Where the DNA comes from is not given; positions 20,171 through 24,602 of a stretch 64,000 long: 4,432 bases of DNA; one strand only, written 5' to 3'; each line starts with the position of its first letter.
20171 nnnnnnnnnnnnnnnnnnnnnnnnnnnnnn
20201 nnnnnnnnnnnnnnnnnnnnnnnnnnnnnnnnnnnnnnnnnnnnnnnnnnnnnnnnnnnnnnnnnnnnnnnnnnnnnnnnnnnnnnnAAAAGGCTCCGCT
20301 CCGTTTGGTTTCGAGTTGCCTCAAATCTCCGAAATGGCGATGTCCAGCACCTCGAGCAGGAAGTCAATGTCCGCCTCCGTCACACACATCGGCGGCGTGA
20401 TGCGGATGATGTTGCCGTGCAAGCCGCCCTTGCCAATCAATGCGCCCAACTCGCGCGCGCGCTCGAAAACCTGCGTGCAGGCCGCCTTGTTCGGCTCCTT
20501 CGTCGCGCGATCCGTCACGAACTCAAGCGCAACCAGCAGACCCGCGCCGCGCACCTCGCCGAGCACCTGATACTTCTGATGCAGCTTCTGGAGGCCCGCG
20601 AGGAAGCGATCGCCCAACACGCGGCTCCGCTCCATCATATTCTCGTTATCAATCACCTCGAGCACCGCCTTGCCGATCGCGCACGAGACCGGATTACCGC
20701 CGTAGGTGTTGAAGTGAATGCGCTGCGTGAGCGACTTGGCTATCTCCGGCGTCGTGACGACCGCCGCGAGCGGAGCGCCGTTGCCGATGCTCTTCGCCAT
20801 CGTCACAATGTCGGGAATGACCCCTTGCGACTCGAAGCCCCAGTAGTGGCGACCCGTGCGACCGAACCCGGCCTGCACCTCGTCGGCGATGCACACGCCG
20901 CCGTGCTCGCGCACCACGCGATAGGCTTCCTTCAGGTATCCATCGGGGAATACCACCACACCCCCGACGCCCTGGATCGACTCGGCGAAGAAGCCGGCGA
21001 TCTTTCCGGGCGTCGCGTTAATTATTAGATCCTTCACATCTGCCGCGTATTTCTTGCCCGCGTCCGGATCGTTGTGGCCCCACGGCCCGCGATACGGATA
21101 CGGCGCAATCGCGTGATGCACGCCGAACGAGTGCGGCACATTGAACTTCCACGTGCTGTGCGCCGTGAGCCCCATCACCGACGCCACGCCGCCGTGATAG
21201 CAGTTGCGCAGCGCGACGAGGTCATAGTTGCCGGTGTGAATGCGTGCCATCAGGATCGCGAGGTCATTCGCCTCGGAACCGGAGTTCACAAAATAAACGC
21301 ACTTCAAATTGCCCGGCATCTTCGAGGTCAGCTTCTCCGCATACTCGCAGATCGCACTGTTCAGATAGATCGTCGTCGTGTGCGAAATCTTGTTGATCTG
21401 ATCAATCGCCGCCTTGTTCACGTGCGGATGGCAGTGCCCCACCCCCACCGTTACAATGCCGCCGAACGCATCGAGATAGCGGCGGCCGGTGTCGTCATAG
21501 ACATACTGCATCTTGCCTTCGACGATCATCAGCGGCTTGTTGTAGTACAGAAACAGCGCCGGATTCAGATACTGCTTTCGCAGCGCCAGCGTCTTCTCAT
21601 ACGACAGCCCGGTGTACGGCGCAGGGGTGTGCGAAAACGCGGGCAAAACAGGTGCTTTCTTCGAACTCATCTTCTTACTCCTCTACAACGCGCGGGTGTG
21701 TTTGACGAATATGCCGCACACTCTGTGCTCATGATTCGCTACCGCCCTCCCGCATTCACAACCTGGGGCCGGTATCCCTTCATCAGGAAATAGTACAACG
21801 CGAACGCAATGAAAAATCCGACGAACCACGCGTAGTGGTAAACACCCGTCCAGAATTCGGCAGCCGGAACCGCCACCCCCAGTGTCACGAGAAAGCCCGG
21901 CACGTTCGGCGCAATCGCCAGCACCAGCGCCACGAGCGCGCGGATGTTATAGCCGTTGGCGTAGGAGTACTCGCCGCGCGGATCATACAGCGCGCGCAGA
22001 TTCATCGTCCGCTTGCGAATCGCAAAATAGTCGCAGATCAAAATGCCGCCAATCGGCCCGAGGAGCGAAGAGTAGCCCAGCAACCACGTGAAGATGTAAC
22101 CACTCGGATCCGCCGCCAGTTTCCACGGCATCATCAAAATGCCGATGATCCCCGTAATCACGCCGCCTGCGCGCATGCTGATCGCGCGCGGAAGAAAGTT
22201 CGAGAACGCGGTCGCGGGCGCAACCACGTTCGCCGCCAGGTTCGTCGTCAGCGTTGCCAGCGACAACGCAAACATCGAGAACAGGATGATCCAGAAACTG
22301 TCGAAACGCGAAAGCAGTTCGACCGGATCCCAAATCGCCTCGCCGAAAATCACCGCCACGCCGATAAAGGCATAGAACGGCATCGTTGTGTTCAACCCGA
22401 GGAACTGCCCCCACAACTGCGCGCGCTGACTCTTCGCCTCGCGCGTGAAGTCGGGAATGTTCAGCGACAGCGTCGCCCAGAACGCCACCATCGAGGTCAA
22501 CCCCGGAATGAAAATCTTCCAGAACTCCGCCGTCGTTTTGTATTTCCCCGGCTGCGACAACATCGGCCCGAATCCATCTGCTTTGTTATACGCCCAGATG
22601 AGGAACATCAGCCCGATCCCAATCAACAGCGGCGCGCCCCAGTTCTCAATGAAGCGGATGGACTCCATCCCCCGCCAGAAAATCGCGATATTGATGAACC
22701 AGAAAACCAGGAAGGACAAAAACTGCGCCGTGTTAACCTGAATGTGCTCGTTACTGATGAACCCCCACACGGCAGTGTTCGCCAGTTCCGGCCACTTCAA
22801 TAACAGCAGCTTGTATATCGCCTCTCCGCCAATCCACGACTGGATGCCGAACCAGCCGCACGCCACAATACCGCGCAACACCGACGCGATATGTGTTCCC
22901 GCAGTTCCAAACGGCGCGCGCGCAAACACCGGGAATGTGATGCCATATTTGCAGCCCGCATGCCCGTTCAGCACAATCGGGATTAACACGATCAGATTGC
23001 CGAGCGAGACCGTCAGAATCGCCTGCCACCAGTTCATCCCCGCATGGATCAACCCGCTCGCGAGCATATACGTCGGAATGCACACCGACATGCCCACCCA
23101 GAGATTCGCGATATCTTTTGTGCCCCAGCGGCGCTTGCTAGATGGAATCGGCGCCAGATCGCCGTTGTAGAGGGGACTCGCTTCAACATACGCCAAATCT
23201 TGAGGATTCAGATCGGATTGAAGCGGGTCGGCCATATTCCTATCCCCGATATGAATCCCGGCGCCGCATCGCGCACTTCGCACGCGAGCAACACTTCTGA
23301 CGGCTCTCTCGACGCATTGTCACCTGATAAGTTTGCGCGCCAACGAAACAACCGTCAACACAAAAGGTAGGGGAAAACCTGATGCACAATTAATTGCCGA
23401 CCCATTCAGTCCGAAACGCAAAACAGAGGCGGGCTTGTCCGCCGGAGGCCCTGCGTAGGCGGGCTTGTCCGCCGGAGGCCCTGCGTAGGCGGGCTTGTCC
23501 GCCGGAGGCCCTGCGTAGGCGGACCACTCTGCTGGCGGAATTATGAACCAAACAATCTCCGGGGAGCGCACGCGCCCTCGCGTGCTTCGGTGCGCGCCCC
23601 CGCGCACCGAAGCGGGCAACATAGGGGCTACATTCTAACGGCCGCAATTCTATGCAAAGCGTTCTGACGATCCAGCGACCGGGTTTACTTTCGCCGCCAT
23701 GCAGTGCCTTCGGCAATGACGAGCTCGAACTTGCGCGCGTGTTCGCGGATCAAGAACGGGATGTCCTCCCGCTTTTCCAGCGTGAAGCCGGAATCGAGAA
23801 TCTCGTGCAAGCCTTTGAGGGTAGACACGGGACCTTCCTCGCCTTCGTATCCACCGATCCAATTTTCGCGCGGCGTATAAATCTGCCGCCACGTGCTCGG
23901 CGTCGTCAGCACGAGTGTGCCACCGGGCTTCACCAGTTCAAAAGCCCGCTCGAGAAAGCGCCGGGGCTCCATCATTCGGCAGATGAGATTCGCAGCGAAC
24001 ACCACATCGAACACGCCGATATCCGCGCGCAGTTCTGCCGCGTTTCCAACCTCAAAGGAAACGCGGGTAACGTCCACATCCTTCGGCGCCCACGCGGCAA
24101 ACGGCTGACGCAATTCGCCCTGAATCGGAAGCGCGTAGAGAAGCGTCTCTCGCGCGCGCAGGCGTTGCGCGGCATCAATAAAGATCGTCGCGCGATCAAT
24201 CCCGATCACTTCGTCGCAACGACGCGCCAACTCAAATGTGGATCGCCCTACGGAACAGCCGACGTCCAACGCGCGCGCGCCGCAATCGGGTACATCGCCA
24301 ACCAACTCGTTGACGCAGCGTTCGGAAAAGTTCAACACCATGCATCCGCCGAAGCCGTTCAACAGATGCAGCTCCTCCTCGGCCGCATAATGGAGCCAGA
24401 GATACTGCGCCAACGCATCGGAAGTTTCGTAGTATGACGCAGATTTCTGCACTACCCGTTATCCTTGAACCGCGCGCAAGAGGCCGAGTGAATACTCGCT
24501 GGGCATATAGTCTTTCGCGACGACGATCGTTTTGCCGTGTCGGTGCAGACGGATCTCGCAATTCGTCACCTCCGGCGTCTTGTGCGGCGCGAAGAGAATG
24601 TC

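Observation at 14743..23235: Lower half of reductive pyrimidine catabolism clustered with alanine dehydrogenase, but no dihydropyrimidinase or beta-ureidopropionase gene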

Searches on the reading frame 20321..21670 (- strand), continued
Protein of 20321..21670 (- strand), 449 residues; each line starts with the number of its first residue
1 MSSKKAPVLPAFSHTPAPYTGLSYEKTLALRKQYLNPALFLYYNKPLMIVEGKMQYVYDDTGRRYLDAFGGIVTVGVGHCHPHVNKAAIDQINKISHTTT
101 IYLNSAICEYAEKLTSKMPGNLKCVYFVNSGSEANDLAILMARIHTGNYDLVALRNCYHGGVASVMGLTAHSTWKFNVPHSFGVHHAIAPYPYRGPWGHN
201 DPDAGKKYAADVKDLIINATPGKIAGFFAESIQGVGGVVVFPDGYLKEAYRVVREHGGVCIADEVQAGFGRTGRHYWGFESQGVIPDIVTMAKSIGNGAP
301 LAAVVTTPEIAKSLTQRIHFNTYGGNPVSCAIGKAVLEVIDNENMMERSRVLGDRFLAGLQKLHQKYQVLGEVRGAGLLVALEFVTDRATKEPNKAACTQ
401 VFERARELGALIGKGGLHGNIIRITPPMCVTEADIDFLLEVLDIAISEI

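Call 61: search_protein_families(library=ncbifam, proteins=[L157:1016-2398:+, L157:2555-3421:+, L157:3455-4573:+, L157:2-847:+], max_evalue=1e-20)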
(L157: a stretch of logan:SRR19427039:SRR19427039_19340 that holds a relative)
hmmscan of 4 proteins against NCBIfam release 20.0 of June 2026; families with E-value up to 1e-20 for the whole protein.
L157:1016-2398:+ (460 aa): 28 families (the best 25 are shown)
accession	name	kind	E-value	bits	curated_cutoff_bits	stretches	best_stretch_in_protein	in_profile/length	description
TIGR02033.1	D-hydantoinase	equivalog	3.6e-159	530.5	393.25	1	3-455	1-454/454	dihydropyrimidinase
NF009941.0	PRK13404.1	subfamily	1.8e-128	429.2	647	1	3-456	6-462/478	dihydropyrimidinase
TIGR03178.1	allantoinase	equivalog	6.5e-75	252.6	357.85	1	3-454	2-440/441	allantoinase AllB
NF004839.0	PRK06189.1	equivalog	8.6e-71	238.9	631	1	2-456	4-448/451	allantoinase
NF058539.1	ergo_uti2_ErtD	equivalog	5.5e-68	229.9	650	1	5-455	6-447/449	hydantoin-5-propionate amidohydrolase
NF002668.0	PRK02382.1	equivalog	2.9e-63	214.1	452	1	9-455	5-428/436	dihydroorotase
TIGR00857.1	pyrC_multi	subfamily_domain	3.9e-61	207.3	279.05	1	16-440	3-411/412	dihydroorotase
NF006559.0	PRK09060.1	equivalog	1.1e-60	205.2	482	1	2-451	6-434/444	dihydroorotase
NF005751.0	PRK07575.1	equivalog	9e-54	182.6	529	1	2-451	4-432/440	dihydroorotase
NF058538.1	ergo_util_ErtD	equivalog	6.7e-53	180.1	600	1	7-454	6-445/446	hydantoin-5-propionate amidohydrolase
NF005960.0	PRK08044.1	equivalog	1.1e-52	179.3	688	1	2-455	4-450/453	allantoinase AllB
NF006837.0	PRK09357.1-2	equivalog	4.8e-49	167.1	575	1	1-442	1-426/428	dihydroorotase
NF006688.0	PRK09236.1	equivalog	6e-49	167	535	1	2-450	3-437/444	dihydroorotase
NF006844.0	PRK09357.2-5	equivalog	6.6e-41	140.7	701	1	2-436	3-418/422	dihydroorotase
NF006836.0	PRK09357.1-1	equivalog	3e-40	138.3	538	1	2-444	3-430/432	dihydroorotase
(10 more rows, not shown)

L157:2555-3421:+ (288 aa): 5 families
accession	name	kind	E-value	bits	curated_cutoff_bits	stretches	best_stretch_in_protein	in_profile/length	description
NF008455.0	PRK11320.1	equivalog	8.9e-123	409.2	353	1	2-283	6-292/295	methylisocitrate lyase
TIGR02317.1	prpB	equivalog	5.3e-110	367.1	354.4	1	5-279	3-281/285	methylisocitrate lyase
TIGR02319.1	CPEP_Pphonmut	equivalog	5.2e-54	183.5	420.05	1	7-273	8-282/294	carboxyvinyl-carboxyphosphonate phosphorylmutase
TIGR02321.1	Pphn_pyruv_hyd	equivalog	9e-28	97.2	374.4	1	5-262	5-270/290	phosphonopyruvate hydrolase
TIGR02320.1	PEP_mutase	equivalog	1.7e-25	89.6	319.55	1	9-260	12-272/284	phosphoenolpyruvate mutase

L157:3455-4573:+ (372 aa): 19 families
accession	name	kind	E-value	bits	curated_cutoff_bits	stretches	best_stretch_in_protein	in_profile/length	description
NF009006.1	PRK12351.1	equivalog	2e-158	526.7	550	1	6-372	8-376/376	bifunctional 2-methylcitrate synthase/citrate synthase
TIGR01800.1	cit_synth_II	subfamily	2e-143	477.6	421.3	1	6-372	1-368/368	2-methylcitrate synthase/citrate synthase II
NF010636.0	PRK14033.1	equivalog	5.7e-117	390.7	479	1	4-365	9-371/376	bifunctional 2-methylcitrate synthase/citrate synthase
NF010637.0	PRK14034.1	equivalog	1.3e-104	350.1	594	1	3-372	2-371/372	citrate synthase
NF010638.0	PRK14035.1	equivalog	2e-103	346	572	1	1-371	1-371/372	citrate synthase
NF010639.0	PRK14036.1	equivalog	5.5e-101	338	502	1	2-372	4-378/379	citrate synthase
NF041301.1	Cit_synth_Halo_CitZ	equivalog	6.2e-100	334.8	550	1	5-372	6-379/379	citrate synthase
NF009004.0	PRK12349.1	equivalog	1.9e-99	333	508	1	3-363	6-368/372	citrate synthase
NF041157.1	Cit_synThplmales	equivalog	2.5e-99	332.9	590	1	4-372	4-376/377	citrate synthase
NF010640.0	PRK14037.1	subfamily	1.4e-89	300.6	504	1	3-372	3-377/377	citrate synthase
NF004126.0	PRK05614.1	equivalog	2.4e-81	273.4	505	1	2-369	43-427/430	citrate synthase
NF009005.0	PRK12350.1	subfamily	1.5e-76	258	332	1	3-364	3-353/366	citrate synthase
TIGR01798.1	cit_synth_I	equivalog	2.1e-68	230.9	485.15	1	3-362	31-408/412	citrate synthase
NF010635.0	PRK14032.1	subfamily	1.9e-62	211.2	426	1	23-369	64-445/448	citrate synthase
NF007128.0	PRK09569.1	subfamily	7.4e-41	140.2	344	1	5-360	39-425/437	citrate (Si)-synthase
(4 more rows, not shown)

L157:2-847:+ (281 aa): 0 families

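Call 71: search_protein_families(library=pfam, proteins=[L157:2-847:+, L156:8954-9883:+, L156:8242-8874:+], max_evalue=0.01)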
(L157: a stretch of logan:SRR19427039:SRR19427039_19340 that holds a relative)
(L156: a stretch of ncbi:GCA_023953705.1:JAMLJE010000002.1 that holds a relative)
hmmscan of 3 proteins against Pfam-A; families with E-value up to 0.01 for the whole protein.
L157:2-847:+ (281 aa): 0 families

L156:8954-9883:+ (309 aa): 1 family
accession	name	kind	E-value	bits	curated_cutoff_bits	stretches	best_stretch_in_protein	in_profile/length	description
PF00857.26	Isochorismatase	-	0.00042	20.9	27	0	199-253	76-136/175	Isochorismatase domain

L156:8242-8874:+ (210 aa): 1 family
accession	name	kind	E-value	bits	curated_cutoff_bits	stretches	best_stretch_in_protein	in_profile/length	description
PF01841.26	Transglut_core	-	5.1e-12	46.5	23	1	32-138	5-108/108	Transglutaminase-like superfamily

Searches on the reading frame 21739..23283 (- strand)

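Call 3: search_protein_families(library=pfam, proteins=[window:21739-23283:-])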
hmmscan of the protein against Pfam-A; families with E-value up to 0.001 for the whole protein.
window:21739-23283:- (514 aa): 1 family
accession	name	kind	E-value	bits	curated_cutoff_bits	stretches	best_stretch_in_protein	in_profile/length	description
PF02133.21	Transp_cyt_pur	-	1e-111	374.4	23.5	1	45-489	1-440/440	Permease for cytosine/purines, uracil, thiamine, allantoin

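Call 4: search_protein_families(library=ncbifam, proteins=[window:21739-23283:-])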
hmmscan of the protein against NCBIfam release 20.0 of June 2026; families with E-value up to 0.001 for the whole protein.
window:21739-23283:- (514 aa): 5 families
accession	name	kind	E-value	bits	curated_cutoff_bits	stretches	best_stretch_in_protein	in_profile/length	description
TIGR00800.1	ncs1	subfamily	7.8e-110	367.6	353.1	1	40-470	1-440/447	NCS1 family nucleobase:cation symporter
NF008476.1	PRK11375.1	equivalog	1.6e-81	274.5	620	1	39-501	8-466/467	allantoin permease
NF047713.1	AllantTportGProt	equivalog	2.6e-64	217.7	800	1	39-502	13-470/471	allantoin transporter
NF008241.0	PRK11017.1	equivalog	1.2e-13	50.7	326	1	43-456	9-381/416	cytosine permease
TIGR02358.1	thia_cytX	hypoth_equivalog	2.6e-10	40.1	309.85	1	58-457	3-350/386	putative hydroxymethylpyrimidine transporter CytX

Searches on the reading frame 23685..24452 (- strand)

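Call 3: search_protein_families(library=pfam, proteins=[window:23685-24452:-])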
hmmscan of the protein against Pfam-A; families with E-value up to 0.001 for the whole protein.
window:23685-24452:- (255 aa): 6 families
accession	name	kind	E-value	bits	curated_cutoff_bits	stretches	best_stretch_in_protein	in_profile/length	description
PF13847.12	Methyltransf_31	-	4e-14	52.9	27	2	128-188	53-115/145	Methyltransferase domain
PF08241.18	Methyltransf_11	-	6.4e-14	52.8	21.2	1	62-182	1-95/95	Methyltransferase domain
PF13649.12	Methyltransf_25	-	5.1e-13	50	27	2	62-107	2-48/97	Methyltransferase domain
PF08242.18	Methyltransf_12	-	2.4e-12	47.9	30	1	62-180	1-98/98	Methyltransferase domain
PF13489.12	Methyltransf_23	-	2e-09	37.8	27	1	57-189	22-124/164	Methyltransferase domain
PF01209.24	Ubie_methyltran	-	0.00028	20.8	20.1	0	58-183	48-152/233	ubiE/COQ5 methyltransferase family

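Call 4: search_protein_families(library=ncbifam, proteins=[window:23685-24452:-])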
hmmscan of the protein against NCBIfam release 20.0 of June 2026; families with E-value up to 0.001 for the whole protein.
window:23685-24452:- (255 aa): 13 families
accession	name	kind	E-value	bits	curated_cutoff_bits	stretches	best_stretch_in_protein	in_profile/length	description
TIGR04345.1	ovoA_Cterm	equivalog_domain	3.4e-58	197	170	1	8-254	1-242/242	putative 4-mercaptohistidine N1-methyltransferase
TIGR01983.1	UbiG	equivalog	1.1e-11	44.5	102.95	1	13-184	7-153/228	bifunctional 2-polyprenyl-6-hydroxyphenol methylase/3-demethylubiquinol 3-O-methyltransferase UbiG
NF045667.1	MTase_DVU1556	equivalog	7.5e-08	32.1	155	0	58-101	23-67/213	DVU_1556 family methyltransferase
NF043040.1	corrin_prot_MT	hypoth_equivalog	1.5e-07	31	180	1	44-100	28-84/216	corrinoid protein-associated methyltransferase CpaM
NF041536.1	ArsM_DUF2284_UU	exception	5.7e-06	24.9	575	1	126-194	124-192/459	arsenite methyltransferase/DUF2284 domain selenoprotein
NF047649.1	MTase_UXPK_star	exception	1.5e-05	24.2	460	0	126-183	125-182/283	methyltransferase/UXPK-star double selenoprotein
NF041537.1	ArsM_AhpD_UU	exception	2.5e-05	23.2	510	1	124-183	122-181/345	arsenite methyltransferase/AhpD domain selenoprotein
TIGR04290.1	meth_Rta_06860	hypoth_equivalog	0.0001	21.9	300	1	57-96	49-89/226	TIGR04290 family methyltransferase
TIGR02021.1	BchM-ChlM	equivalog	0.00011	21.6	158.9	0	51-97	49-94/218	magnesium protoporphyrin IX methyltransferase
TIGR00452.1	TIGR00452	equivalog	0.00012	21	275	0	131-184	168-221/316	tRNA 5-methoxyuridine(34)/uridine 5-oxyacetic acid(34) synthase CmoB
TIGR02072.1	BioC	equivalog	0.00027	20.8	184.95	1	59-185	36-135/244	malonyl-ACP O-methyltransferase BioC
TIGR04543.1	ketoArg_3Met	equivalog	0.00051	19.2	425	1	21-106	114-200/336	2-ketoarginine methyltransferase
NF002463.0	PRK01683.1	equivalog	0.00071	19.2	297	0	45-97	18-73/258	trans-aconitate 2-methyltransferase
